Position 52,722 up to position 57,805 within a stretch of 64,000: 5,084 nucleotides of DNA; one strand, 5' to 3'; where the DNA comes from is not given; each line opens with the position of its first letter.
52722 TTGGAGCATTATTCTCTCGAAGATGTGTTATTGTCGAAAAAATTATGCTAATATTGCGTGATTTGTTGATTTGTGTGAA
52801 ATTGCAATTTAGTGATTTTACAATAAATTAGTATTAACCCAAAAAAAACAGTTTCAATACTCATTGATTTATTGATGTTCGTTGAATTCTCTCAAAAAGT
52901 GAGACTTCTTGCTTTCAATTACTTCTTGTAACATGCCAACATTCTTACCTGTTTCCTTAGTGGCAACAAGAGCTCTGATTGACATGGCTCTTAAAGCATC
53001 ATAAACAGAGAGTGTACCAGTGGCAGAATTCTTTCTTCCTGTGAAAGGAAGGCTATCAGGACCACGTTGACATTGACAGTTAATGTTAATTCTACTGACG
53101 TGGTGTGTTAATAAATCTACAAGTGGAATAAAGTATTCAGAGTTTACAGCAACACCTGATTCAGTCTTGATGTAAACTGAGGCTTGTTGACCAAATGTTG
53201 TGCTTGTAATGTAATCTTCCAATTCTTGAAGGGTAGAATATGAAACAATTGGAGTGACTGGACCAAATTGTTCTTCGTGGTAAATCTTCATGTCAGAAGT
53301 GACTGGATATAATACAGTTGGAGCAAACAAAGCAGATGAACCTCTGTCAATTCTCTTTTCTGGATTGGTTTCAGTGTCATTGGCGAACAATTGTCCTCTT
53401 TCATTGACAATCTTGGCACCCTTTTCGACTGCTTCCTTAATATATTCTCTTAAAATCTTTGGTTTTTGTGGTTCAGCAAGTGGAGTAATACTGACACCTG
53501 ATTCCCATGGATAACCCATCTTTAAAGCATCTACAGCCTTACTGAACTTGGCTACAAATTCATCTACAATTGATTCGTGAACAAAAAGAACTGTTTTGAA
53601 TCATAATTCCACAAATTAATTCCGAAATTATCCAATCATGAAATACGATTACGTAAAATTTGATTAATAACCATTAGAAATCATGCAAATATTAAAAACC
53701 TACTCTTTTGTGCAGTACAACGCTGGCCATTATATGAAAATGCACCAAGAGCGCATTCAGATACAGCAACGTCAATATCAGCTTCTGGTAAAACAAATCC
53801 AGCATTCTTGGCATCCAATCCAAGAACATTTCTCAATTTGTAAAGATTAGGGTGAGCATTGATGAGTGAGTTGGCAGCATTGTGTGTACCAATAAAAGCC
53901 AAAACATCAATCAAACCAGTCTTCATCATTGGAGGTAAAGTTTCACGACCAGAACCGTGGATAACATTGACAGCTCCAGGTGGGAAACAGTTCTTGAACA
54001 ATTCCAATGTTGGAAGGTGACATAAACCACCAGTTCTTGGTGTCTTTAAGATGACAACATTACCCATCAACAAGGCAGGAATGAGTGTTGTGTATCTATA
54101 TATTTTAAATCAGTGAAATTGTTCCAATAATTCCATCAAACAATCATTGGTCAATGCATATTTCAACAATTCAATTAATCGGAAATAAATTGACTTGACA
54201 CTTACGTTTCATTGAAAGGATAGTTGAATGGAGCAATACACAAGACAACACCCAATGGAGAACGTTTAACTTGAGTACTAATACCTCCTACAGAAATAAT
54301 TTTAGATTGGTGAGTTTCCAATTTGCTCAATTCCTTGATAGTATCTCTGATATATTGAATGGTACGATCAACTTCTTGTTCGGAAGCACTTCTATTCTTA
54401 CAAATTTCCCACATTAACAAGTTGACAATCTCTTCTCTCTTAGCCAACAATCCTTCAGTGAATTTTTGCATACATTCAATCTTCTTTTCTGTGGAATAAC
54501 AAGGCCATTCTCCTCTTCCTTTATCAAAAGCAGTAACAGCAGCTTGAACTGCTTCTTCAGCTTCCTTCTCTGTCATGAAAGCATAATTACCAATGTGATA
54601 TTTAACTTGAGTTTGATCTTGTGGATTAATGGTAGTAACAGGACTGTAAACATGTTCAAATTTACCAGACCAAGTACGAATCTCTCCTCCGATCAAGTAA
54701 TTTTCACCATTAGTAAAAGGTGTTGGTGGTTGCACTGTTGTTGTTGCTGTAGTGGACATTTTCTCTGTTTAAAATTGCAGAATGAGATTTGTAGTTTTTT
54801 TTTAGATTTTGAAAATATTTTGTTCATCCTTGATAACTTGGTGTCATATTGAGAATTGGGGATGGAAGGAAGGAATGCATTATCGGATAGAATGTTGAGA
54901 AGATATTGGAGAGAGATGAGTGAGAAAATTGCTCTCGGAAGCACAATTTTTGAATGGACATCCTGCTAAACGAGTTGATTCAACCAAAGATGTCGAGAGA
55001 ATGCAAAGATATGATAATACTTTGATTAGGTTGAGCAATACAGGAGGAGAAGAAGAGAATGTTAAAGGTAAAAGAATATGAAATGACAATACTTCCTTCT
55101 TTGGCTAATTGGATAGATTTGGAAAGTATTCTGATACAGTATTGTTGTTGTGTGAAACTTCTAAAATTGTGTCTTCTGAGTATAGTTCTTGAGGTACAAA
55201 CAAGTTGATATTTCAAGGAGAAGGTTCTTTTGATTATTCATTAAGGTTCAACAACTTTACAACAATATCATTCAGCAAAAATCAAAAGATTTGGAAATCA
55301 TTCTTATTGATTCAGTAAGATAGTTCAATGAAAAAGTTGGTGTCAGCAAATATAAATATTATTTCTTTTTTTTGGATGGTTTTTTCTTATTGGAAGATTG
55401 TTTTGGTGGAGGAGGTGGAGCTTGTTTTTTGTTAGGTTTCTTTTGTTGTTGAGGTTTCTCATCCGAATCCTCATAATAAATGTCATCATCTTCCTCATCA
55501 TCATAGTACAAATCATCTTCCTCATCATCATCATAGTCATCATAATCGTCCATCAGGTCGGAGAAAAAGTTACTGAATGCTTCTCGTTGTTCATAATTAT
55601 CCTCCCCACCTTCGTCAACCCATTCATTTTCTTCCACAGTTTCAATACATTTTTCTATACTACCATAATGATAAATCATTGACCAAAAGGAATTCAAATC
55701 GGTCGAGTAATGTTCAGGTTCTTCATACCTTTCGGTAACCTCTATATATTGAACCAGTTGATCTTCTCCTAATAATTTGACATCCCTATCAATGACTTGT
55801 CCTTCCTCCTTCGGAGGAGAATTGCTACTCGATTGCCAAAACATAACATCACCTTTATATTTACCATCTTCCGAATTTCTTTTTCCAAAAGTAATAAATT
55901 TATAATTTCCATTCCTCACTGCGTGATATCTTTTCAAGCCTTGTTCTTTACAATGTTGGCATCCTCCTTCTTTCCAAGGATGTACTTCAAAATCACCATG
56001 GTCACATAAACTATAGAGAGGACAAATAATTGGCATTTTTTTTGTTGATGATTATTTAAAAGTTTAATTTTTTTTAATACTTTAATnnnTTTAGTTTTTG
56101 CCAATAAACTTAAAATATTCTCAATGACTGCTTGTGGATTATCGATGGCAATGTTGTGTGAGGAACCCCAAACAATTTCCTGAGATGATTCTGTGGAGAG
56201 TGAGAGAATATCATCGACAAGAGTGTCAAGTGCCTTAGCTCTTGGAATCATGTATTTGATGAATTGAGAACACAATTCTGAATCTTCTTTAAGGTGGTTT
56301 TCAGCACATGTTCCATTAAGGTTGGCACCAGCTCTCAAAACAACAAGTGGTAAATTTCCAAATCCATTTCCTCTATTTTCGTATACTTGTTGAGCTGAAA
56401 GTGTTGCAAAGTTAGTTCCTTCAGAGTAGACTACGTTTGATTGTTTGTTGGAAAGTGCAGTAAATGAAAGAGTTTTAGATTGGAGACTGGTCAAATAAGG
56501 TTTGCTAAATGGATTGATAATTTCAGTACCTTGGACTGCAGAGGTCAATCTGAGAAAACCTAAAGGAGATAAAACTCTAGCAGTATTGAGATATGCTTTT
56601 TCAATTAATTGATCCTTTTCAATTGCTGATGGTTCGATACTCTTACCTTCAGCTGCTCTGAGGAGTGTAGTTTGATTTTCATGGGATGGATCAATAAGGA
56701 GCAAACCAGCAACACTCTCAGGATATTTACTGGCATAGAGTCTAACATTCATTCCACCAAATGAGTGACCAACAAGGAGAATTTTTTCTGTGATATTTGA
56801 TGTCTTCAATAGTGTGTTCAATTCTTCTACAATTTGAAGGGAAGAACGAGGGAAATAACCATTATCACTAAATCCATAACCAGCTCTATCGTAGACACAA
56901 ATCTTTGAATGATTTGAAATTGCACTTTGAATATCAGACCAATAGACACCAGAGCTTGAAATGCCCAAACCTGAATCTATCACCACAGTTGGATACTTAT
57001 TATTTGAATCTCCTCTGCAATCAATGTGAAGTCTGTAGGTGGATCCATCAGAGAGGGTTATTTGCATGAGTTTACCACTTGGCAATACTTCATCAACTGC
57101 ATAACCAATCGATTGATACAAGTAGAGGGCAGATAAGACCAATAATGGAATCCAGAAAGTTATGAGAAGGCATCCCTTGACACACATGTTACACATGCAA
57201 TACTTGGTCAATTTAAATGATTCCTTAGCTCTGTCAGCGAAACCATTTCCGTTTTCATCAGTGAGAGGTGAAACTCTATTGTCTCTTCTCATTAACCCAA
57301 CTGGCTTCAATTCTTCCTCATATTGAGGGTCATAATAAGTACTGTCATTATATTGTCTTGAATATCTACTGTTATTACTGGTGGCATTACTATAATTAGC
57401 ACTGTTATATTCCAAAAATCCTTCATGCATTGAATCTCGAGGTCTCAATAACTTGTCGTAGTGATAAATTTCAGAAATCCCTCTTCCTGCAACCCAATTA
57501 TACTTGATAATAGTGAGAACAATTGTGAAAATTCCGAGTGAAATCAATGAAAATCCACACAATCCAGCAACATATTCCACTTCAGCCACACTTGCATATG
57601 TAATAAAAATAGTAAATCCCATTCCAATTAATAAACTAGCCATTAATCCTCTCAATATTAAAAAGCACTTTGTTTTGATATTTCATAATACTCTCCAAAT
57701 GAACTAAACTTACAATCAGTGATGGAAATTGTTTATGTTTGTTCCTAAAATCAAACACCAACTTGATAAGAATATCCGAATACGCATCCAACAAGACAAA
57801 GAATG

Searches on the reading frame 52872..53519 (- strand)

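Call 52: search_protein_families(library=pfam, proteins=[window:52872-53519:-], max_evalue=0.001)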
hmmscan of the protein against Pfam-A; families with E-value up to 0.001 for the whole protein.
window:52872-53519:- (216 aa): 1 family
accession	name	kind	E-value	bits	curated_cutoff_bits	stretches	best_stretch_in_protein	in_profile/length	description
PF00171.27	Aldedh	-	8.9e-22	77.7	23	1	1-179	298-455/461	Aldehyde dehydrogenase family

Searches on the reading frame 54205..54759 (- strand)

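Call 52: search_protein_families(library=pfam, proteins=[window:54205-54759:-], max_evalue=0.001)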
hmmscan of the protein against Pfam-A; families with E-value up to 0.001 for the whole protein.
window:54205-54759:- (185 aa): 1 family
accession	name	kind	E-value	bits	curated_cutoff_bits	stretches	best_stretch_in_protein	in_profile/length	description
PF00171.27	Aldedh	-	3.1e-22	79.2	23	1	42-183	10-141/461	Aldehyde dehydrogenase family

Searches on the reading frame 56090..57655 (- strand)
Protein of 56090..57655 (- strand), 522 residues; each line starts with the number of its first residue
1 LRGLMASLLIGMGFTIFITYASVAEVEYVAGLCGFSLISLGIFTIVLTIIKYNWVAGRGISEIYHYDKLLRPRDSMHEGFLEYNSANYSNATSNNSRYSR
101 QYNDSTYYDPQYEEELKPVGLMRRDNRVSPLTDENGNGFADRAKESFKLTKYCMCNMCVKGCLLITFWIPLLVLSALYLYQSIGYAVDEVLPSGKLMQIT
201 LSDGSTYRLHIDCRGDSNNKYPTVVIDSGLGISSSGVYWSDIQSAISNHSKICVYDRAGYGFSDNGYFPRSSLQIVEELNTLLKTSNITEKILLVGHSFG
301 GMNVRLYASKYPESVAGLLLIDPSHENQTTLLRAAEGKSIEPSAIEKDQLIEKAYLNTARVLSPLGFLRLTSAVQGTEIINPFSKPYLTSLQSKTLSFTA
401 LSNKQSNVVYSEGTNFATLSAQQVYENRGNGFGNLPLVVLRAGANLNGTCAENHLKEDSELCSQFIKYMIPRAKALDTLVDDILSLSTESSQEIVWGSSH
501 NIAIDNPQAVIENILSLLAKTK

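Call 52: search_protein_families(library=pfam, proteins=[window:56090-57655:-], max_evalue=0.001)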
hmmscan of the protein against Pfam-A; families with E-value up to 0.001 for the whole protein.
window:56090-57655:- (522 aa): 3 families
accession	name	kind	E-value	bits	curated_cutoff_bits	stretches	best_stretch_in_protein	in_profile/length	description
PF00561.26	Abhydrolase_1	-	3.1e-15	56.9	25.8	1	230-332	9-114/245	alpha/beta hydrolase fold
PF12146.15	Hydrolase_4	-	1.2e-07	31.7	27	1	233-329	15-115/239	Serine aminopeptidase, S33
PF12697.13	Abhydrolase_6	-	3.6e-06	28.2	26.3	1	234-332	9-94/217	Alpha/beta hydrolase family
